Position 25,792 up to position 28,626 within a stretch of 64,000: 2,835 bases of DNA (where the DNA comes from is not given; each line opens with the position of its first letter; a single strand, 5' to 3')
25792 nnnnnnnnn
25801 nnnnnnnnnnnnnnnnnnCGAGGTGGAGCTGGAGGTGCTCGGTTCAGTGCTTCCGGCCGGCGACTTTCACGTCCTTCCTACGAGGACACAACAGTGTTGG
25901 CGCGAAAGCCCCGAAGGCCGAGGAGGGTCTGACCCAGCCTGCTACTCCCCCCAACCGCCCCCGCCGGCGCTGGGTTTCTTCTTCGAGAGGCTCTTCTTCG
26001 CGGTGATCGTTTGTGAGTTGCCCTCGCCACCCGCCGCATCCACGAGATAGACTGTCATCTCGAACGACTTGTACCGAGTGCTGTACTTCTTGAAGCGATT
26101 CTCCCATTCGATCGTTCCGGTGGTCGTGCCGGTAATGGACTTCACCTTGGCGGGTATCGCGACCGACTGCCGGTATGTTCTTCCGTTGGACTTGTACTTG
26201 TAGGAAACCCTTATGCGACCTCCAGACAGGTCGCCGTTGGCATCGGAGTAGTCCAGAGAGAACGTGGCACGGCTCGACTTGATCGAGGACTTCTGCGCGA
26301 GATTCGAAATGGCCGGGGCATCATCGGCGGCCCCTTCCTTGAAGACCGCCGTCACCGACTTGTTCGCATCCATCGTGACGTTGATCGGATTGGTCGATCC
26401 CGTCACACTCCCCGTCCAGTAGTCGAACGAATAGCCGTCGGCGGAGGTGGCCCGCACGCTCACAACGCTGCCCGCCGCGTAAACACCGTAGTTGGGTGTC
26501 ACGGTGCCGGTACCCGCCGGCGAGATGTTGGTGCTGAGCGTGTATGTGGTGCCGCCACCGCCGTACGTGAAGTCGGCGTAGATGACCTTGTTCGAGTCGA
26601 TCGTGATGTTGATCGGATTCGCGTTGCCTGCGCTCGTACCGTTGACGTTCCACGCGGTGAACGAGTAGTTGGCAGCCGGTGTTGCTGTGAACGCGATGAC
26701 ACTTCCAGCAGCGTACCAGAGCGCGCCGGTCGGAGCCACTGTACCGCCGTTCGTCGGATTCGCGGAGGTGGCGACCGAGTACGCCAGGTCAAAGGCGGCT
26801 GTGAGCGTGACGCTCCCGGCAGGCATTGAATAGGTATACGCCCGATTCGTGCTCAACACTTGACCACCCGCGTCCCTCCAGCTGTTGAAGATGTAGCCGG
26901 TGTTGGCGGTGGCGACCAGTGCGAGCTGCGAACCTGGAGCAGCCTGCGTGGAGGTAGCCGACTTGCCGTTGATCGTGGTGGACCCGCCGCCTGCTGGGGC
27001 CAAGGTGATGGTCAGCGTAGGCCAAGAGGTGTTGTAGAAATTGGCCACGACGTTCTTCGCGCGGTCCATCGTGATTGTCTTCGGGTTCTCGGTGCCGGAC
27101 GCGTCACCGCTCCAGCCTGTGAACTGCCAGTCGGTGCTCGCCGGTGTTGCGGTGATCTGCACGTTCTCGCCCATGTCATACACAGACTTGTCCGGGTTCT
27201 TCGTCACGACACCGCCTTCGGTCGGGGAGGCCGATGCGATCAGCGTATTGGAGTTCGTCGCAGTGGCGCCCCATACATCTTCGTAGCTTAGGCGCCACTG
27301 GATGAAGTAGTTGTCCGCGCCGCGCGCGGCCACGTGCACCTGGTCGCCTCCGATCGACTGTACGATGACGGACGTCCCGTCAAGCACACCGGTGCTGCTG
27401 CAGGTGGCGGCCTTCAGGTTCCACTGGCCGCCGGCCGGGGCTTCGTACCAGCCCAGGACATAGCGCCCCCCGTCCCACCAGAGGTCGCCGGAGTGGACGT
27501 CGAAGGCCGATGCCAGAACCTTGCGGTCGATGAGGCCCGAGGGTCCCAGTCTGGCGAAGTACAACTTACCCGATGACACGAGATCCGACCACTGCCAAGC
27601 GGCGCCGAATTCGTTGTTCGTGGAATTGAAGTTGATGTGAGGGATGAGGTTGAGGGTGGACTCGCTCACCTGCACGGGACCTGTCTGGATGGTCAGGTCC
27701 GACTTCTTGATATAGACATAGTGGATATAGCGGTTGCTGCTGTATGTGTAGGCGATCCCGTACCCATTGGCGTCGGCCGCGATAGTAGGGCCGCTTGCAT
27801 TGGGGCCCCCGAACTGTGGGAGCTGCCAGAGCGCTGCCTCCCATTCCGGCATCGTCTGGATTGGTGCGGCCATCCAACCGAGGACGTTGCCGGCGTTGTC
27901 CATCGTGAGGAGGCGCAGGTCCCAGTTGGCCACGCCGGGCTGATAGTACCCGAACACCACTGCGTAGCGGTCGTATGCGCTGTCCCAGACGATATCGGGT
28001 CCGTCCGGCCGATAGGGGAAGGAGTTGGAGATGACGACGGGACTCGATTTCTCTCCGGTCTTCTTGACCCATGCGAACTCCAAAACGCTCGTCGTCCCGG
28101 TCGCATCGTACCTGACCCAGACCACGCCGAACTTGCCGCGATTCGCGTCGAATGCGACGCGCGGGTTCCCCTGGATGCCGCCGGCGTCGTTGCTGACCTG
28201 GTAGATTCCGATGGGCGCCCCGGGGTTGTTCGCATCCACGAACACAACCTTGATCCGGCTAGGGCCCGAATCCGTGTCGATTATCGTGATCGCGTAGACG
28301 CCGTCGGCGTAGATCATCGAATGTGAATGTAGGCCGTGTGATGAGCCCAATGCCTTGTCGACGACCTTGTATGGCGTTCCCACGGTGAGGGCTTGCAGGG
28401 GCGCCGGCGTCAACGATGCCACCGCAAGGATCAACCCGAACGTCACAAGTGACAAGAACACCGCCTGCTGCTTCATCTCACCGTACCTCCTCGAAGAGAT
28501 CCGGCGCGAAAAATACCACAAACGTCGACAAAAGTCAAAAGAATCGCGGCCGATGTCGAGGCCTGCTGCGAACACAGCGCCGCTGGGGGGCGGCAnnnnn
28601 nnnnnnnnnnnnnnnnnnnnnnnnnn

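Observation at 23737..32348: One minus-strand gene run links an amino-dideoxyhexose pathway, a polyprenyl-P GT2, a GT-C-like protein and a large secreted protein: candidate extracytoplasmic protein-glycosylation module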

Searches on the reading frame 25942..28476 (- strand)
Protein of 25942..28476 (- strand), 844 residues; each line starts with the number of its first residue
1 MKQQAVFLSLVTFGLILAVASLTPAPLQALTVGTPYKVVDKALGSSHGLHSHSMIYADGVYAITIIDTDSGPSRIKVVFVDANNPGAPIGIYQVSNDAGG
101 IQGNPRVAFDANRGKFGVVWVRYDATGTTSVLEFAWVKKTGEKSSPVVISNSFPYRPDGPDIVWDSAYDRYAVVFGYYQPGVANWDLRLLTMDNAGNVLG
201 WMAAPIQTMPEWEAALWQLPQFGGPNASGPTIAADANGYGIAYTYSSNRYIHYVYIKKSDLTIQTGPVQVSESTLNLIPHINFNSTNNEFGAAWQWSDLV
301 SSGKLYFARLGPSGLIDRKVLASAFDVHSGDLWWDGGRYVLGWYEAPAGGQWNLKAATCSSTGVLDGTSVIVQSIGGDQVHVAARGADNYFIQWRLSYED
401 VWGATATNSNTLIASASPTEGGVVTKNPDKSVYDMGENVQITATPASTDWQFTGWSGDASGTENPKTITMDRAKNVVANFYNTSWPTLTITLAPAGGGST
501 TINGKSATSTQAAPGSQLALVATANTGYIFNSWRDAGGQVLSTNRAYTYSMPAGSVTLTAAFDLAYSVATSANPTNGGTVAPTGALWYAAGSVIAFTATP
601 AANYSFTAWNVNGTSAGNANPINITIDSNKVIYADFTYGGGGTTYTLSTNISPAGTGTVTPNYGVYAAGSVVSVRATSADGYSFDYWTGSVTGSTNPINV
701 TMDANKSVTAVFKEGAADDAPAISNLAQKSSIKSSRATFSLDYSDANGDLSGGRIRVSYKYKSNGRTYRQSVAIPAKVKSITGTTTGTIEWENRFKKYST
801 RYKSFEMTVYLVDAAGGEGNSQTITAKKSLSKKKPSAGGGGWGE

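Call 4: search_protein_families(library=pfam, proteins=[window:25942-28476:-], max_evalue=0.01)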
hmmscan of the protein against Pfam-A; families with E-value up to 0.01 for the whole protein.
window:25942-28476:- (844 aa): 2 families
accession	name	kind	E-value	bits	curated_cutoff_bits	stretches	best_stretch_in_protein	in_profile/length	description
PF18998.6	Flg_new_2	-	6.4e-47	157.9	23.6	4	648-714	2-71/73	Divergent InlB B-repeat domain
PF24801.1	FNIII-A_GpJ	-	0.0088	16.6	27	1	743-815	40-105/126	Tip attachment protein J,FNIII-A domain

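Call 5: search_protein_families(library=ncbifam, proteins=[window:25942-28476:-], max_evalue=0.001)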
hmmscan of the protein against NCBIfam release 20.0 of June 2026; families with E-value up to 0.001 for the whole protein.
window:25942-28476:- (844 aa): 1 family
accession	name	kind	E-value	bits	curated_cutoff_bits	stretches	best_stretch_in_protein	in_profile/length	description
TIGR02543.1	List_Bact_rpt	repeat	7.5e-10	39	20.95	1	445-477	1-37/44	TIGR02543 family repeat protein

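Call 35: find_homologous_proteins(query=window:25942-28476:-, max_evalue=0.001)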
Query window:25942-28476:- (844 aa): 70 proteins with E <= 0.001 among 8000 candidates.
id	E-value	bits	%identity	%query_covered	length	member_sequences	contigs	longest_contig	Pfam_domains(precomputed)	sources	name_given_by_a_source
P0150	0.0e+0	1893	100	100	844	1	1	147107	PF18998.7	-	-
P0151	4.2e-297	1006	55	99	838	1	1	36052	PF09479.17,PF18998.7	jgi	-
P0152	4.0e-170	586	40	98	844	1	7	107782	PF18998.7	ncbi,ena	-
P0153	5.0e-97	344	36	35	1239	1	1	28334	PF19190.7,PF09479.17,PF18998.7,PF21661.2,PF21621.4,PF22544.3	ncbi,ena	-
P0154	4.4e-80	288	38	34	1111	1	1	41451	PF09479.17,PF18998.7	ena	-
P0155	6.3e-78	281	39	34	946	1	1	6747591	PF09479.17,PF13205.13,PF11999.14,PF18998.7,PF21817.4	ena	-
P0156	1.2e-76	277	28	37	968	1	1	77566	PF09479.17,PF04014.24,PF18998.7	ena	-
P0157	3.2e-67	246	31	48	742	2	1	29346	PF18998.7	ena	-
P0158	9.9e-67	244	32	27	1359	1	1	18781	PF19190.7,PF08308.18,PF18998.7,PF22544.3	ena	-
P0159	1.3e-66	244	31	51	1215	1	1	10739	PF07081.19,PF18998.7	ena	-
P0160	2.2e-56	210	38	36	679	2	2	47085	PF08402.17,PF09479.17,PF18998.7,PF00395.26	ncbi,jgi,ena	-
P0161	1.7e-51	194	37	36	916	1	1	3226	PF09479.17,PF04151.22,PF07691.18,PF18998.7,PF07705.18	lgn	-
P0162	8.2e-47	178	32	38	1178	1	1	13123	PF18998.7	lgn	-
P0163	6.8e-46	175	39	26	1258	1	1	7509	PF24517.3,PF18962.8,PF00149.34,PF18998.7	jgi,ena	-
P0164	1.7e-40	157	30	36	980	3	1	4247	PF18998.7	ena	-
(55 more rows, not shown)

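Call 37: find_encoding_contigs(protein=P0152, flank=10000, max_places=2)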
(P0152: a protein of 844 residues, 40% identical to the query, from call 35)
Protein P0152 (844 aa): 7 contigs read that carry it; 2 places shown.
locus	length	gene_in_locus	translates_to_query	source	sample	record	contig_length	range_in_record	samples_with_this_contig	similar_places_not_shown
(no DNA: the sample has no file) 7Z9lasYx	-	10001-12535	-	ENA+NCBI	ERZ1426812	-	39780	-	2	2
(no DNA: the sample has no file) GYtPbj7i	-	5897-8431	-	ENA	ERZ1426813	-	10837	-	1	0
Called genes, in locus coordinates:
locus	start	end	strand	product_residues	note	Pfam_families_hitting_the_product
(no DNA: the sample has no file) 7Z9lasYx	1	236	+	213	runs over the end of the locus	-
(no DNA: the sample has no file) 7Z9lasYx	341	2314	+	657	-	-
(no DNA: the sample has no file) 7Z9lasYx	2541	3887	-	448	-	PF13231:PMT_2 (weak)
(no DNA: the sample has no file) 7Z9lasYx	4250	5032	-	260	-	PF13489:Methyltransf_23, PF01209:Ubie_methyltran (weak), PF08003:Methyltransf_9 (weak), PF13649:Methyltransf_25, PF13847:Methyltransf_31, PF08241:Methyltransf_11, PF08242:Methyltransf_12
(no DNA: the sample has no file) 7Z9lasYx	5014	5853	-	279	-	PF13489:Methyltransf_23, PF13847:Methyltransf_31, PF08241:Methyltransf_11, PF08242:Methyltransf_12, PF13649:Methyltransf_25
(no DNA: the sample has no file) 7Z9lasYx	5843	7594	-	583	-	PF02543:Carbam_trans_N, PF22521:HypF_C_2 (faint), PF16861:Carbam_trans_C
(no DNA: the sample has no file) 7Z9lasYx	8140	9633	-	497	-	-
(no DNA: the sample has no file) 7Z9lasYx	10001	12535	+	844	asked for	PF18998:Flg_new_2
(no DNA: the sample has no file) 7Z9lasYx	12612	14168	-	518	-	PF02310:B12-binding, PF04055:Radical_SAM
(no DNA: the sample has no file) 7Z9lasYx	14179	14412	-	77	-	-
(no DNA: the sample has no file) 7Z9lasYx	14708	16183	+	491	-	PF01943:Polysacc_synt, PF13440:Polysacc_synt_3, PF03023:MurJ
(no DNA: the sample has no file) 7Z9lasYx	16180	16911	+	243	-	-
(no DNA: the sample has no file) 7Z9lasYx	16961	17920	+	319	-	PF00535:Glycos_transf_2, PF13641:Glyco_tranf_2_3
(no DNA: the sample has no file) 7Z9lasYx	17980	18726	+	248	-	PF05050:Methyltransf_21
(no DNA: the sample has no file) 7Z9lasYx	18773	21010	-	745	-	PF13231:PMT_2 (weak)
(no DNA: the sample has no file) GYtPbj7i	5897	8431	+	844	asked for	PF18998:Flg_new_2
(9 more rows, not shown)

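Call 38: find_encoding_contigs(protein=P0151, flank=10000, max_places=2)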
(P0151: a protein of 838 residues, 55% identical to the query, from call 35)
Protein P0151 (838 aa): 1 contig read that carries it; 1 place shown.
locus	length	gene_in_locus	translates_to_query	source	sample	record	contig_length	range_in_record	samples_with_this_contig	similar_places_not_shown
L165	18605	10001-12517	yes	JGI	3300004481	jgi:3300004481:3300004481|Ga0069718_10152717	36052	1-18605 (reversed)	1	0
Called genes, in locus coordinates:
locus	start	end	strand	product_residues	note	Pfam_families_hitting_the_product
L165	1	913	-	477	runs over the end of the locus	PF03062:MBOAT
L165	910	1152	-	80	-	-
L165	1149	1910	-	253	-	-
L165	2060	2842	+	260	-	PF05050:Methyltransf_21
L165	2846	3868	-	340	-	PF13641:Glyco_tranf_2_3, PF00535:Glycos_transf_2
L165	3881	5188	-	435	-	PF03446:NAD_binding_2 (weak), PF03721:UDPG_MGDP_dh_N, PF00984:UDPG_MGDP_dh, PF03720:UDPG_MGDP_dh_C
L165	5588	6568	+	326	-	PF01073:3Beta_HSD, PF01370:Epimerase, PF05368:NmrA (weak), PF13460:NAD_binding_10 (weak), PF16363:GDP_Man_Dehyd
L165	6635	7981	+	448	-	PF13231:PMT_2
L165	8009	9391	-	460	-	PF00890:FAD_binding_2 (weak), PF01266:DAO, PF01593:Amino_oxidase, PF12831:FAD_oxidored (weak), PF13450:NAD_binding_8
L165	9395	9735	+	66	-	-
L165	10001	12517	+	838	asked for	PF09479:Flg_new (faint), PF18998:Flg_new_2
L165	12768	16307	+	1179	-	PF00069:Pkinase, PF07714:PK_Tyr_Ser-Thr, PF07719:TPR_2 (faint), PF00515:TPR_1 (faint), PF06552:TOM20_plant (faint), PF21033:RMD1-3 (faint), PF13431:TPR_17 (faint), PF13414:TPR_11 (weak)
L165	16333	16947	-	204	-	PF09335:VTT_dom (weak)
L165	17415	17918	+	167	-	PF05163:DinB, PF12867:DinB_2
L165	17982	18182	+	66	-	-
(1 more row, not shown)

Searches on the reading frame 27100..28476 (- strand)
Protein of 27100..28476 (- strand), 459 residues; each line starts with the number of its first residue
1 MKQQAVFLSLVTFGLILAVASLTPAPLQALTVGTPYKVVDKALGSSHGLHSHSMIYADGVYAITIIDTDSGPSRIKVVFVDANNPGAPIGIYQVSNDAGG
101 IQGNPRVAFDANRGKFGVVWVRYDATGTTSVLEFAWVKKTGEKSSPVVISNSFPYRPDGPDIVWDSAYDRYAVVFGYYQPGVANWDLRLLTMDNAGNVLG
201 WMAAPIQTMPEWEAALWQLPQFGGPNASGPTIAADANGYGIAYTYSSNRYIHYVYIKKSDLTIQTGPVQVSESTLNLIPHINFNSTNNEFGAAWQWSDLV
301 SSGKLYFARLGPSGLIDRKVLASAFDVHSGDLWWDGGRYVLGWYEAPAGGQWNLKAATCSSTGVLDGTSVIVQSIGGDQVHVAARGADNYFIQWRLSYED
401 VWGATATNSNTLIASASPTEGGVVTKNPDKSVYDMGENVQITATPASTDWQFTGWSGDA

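Call 66: predict_structure(alignment_id=A4)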
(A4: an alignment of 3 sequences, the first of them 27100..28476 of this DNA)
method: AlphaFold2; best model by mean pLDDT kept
length: 459 residues; sequences in the alignment: 3
mean_pLDDT: 72.6   pTM: 0.75
mean pLDDT of the five models: 72.6, 61.1, 60.3, 60.0, 55.2
residues with pLDDT >= 90: 112; 70-90: 178; 50-70: 77; < 50: 92
segments of 3 or more residues with pLDDT < 50: 1-27, 210-227, 410-425, 429-438, 440-459
pLDDT, mean of each block of 10 residues (from residue 1): 32 34 43 78 63 89 81 84 80 79 86 94 76 93 92 67 91 80 74 91 65 39 48 93 75 91 89 78 91 79 85 91 75 87 74 81 75 66 84 77 75 36 47 47 44 36
secondary structure, 60 per line:
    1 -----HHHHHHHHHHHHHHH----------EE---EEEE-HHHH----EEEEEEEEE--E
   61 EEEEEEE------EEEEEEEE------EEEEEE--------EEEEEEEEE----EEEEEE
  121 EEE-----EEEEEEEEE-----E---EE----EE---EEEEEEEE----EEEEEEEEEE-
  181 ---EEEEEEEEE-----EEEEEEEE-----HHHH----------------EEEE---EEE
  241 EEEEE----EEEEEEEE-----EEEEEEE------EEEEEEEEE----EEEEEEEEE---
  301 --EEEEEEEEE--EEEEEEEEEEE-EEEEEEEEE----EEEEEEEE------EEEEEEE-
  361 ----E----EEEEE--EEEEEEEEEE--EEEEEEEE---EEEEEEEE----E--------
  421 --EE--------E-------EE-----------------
elements in order: H6-20 E36-39 H41-44 E49-57 E60-67 E74-81 E88-93 E102-110 E115-123 E129-137 E158-165 E170-179 E184-192 E198-205 H211-214 E231-234 E238-245 E250-257 E263-269 E276-284 E289-297 E303-311 E314-324 E326-334 E339-346 E353-359 E370-374 E377-386 E389-396 E400-407

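Call 69: fold_search(model_id=the predicted structure, library=pdb)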
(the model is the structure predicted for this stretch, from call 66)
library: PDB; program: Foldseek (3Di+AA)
matches with E <= 10: 1734; with E <= 0.001: 476
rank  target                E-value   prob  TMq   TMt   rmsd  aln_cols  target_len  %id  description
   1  5mxh                  1.7e-08  1.00  0.51  0.65   7.1       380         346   11  Photorhabdus asymbiotica lectin (PHL) in complex with D-galactose (released 2017-08-09)
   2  5mxg_A                3.4e-08  1.00  0.48  0.62   8.6       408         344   12  Photorhabdus asymbiotica lectin (PHL) in complex with blood group H trisaccharide (released 2017-08-09)
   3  2f13                  3.7e-08  1.00  0.45  0.56   8.6       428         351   11  Crystal Structure of the Human Sialidase Neu2 in Complex with 2',3'- dihydroxypropyl ether mimetic Inhibitor (released 2006-11-21)
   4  5mxe                  4.3e-08  1.00  0.50  0.64   7.7       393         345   12  Photorhabdus asymbiotica lectin (PHL) in free form (released 2017-08-09)
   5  6rgr                  4.7e-08  1.00  0.49  0.64   8.3       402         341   11  Photorhabdus asymbiotica lectin PHL in complex with L-rhamnose (released 2020-07-01)
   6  6fhy_A                4.9e-08  1.00  0.48  0.62   8.2       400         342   11  Photorhabdus asymbiotica lectin (PHL) in complex with synthetic C-fucoside (released 2019-01-30)
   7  4ncs                  4.9e-08  1.00  0.46  0.57   7.3       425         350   11  Human sialidase 2 in complex with 2,3-difluorosialic acid (covalent intermediate) (released 2013-12-25)
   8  2f29_A                6.6e-08  1.00  0.46  0.55   8.3       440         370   10  Crystal Structure of the Human Sialidase Neu2 Q116E Mutant in Complex with DANA Inhibitor (released 2006-11-21)
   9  6rg2_B                6.9e-08  1.00  0.49  0.63   7.0       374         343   10  Photorhabdus laumondii lectin PLL2 in complex with 3-O-methyl-D-glucose (released 2020-07-01)
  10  6rg2_A                6.9e-08  1.00  0.51  0.65   7.9       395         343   10  Photorhabdus laumondii lectin PLL2 in complex with 3-O-methyl-D-glucose (released 2020-07-01)
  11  6t96                  6.9e-08  1.00  0.47  0.60  10.5       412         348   13  Photorhabdus laumondii subsp. laumondii lectin PLL3 (released 2019-12-25)
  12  2f12                  7.2e-08  1.00  0.47  0.57   8.4       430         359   11  Crystal Structure of the Human Sialidase Neu2 in Complex with 3- hydroxypropyl ether mimetic Inhibitor (released 2006-11-21)
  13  1vcu_A                7.2e-08  1.00  0.45  0.54   8.9       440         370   11  Structure of the human cytosolic sialidase Neu2 in complex with the inhibitor DANA (released 2004-11-02)
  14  2f0z                  8.7e-08  1.00  0.43  0.54   9.4       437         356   11  Crystal Structure of the Human Sialidase Neu2 in Complex with Zanamivir inhibitor (released 2006-11-21)
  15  2f27_A                1.2e-07  1.00  0.44  0.53   8.8       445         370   10  Crystal Structure of the Human Sialidase Neu2 E111Q-Q112E Double Mutant in Complex with DANA Inhibitor (released 2006-11-21)
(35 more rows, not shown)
